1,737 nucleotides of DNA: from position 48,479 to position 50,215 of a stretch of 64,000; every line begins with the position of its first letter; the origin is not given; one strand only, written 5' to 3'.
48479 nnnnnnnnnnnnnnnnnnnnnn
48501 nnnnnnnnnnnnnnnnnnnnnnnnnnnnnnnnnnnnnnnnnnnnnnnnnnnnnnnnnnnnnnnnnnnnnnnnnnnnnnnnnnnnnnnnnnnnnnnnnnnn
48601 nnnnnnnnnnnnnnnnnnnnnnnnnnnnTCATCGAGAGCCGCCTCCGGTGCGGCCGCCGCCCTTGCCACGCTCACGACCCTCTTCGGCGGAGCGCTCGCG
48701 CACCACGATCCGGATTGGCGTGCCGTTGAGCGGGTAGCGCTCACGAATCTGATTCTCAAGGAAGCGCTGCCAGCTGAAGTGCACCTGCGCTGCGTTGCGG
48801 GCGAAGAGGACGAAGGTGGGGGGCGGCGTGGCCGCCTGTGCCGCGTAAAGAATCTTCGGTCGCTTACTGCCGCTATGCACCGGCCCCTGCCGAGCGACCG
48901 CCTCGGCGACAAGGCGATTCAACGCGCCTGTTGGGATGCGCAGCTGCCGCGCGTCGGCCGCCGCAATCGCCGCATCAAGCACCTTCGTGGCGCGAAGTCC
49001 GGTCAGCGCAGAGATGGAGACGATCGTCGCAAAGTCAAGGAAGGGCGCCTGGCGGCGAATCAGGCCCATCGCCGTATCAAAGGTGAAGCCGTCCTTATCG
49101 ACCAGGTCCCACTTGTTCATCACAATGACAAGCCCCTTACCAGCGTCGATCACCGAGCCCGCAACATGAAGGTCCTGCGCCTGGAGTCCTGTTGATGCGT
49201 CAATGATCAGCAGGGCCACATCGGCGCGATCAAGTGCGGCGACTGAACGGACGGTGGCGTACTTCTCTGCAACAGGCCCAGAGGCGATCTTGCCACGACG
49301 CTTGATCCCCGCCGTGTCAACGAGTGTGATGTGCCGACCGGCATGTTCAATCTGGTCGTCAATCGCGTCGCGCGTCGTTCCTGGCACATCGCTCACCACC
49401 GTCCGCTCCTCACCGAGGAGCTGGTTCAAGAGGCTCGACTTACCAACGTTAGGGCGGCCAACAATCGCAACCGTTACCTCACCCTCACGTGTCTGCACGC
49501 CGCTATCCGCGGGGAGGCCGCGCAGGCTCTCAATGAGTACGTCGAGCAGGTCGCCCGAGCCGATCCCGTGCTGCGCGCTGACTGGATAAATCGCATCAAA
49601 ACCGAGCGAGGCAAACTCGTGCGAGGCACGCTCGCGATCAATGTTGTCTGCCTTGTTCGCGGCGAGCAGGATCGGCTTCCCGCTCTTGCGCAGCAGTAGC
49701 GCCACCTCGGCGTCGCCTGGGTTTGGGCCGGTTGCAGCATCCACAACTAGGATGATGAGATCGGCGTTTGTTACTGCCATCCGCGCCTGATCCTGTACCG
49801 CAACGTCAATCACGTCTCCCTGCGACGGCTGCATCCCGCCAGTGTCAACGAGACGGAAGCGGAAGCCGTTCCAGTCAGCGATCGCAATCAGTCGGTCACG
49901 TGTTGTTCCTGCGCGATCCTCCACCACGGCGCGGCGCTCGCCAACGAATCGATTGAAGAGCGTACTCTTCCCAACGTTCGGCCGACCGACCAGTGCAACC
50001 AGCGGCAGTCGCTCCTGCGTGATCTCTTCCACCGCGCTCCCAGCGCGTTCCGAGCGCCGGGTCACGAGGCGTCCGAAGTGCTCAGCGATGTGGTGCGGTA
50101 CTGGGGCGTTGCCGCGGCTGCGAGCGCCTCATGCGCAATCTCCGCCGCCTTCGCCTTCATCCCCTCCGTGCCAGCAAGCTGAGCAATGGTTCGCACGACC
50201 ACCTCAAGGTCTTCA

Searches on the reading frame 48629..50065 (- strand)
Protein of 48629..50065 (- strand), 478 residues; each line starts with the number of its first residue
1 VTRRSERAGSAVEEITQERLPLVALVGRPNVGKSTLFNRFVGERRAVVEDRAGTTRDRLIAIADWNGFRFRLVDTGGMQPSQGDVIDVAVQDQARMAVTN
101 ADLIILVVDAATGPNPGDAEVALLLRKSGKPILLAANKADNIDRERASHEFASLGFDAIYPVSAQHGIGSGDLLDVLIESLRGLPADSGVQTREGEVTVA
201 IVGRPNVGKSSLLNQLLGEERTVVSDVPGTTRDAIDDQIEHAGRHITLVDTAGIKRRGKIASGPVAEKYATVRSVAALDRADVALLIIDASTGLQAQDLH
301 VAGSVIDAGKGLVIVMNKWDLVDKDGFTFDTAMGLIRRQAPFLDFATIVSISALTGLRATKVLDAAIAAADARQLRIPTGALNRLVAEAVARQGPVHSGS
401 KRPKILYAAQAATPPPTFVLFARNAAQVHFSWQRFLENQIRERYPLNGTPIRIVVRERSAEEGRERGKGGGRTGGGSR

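Call 8: search_protein_families(library=pfam, proteins=[window:48629-50065:-])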
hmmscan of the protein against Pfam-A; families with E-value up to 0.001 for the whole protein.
window:48629-50065:- (478 aa): 16 families
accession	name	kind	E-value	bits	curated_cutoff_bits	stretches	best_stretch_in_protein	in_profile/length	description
PF01926.29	MMR_HSR1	-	1e-55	187.1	21.9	2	198-318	1-113/113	50S ribosome-binding GTPase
PF02421.24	FeoB_N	-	1.9e-29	102.6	27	2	198-332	2-128/156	Ferrous iron transport protein B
PF14714.11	KH_dom-like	-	9.4e-28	96.8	27.3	1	376-456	1-81/81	KH-domain-like of EngA bacterial GTPase enzymes, C-terminal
PF00009.33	GTP_EFTU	-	1.3e-23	84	26.5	2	197-368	4-184/188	Elongation factor Tu GTP binding domain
PF03193.22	RsgA_GTPase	-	1.2e-11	45.2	30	1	93-229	15-139/174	RsgA GTPase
PF00350.29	Dynamin_N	-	3.5e-11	43.9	27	1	199-232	1-34/168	Dynamin family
PF04548.22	AIG1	-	5.4e-08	32.8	27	0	198-259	2-64/212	AIG1 family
PF08477.19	Roc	-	3.1e-07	31.1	27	0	23-115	2-94/119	Ras of Complex, Roc, domain of DAPkinase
PF00071.28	Ras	-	1.3e-06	28.6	21.6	0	199-260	2-64/162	Ras family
PF00005.33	ABC_tran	-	2.1e-06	28.8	25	0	193-250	9-65/137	ABC transporter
PF09439.16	SRPRB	-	4e-05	23.5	25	0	198-254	5-56/178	Signal recognition particle receptor beta subunit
PF05621.17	TniB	-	4.2e-05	23.5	22.4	0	13-47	28-62/189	Bacterial TniB protein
PF13479.12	AAA_24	-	7.7e-05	23.1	27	0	197-245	3-48/195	AAA domain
PF13191.12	AAA_16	-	0.00039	21.4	32.6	0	10-122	14-104/167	AAA ATPase domain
PF02492.25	cobW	-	0.00055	20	20.7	0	272-328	106-161/180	CobW/HypB/UreG, nucleotide-binding domain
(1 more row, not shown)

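Call 46: search_protein_families(library=pfam, proteins=[window:48629-50065:-], max_evalue=0.00001)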
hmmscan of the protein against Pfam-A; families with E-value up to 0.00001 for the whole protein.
window:48629-50065:- (478 aa): 10 families
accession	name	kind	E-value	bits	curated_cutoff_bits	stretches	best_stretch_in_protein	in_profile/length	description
PF01926.29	MMR_HSR1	-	1e-55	187.1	21.9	2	198-318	1-113/113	50S ribosome-binding GTPase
PF02421.24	FeoB_N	-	1.9e-29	102.6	27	2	198-332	2-128/156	Ferrous iron transport protein B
PF14714.11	KH_dom-like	-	9.4e-28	96.8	27.3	1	376-456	1-81/81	KH-domain-like of EngA bacterial GTPase enzymes, C-terminal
PF00009.33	GTP_EFTU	-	1.3e-23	84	26.5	2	197-368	4-184/188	Elongation factor Tu GTP binding domain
PF03193.22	RsgA_GTPase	-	1.2e-11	45.2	30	0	93-229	15-139/174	RsgA GTPase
PF00350.29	Dynamin_N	-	3.5e-11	43.9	27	0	199-232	1-34/168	Dynamin family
PF04548.22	AIG1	-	5.4e-08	32.8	27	0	198-259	2-64/212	AIG1 family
PF08477.19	Roc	-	3.1e-07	31.1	27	0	23-115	2-94/119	Ras of Complex, Roc, domain of DAPkinase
PF00071.28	Ras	-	1.3e-06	28.6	21.6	0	199-260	2-64/162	Ras family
PF00005.33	ABC_tran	-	2.1e-06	28.8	25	0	193-250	9-65/137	ABC transporter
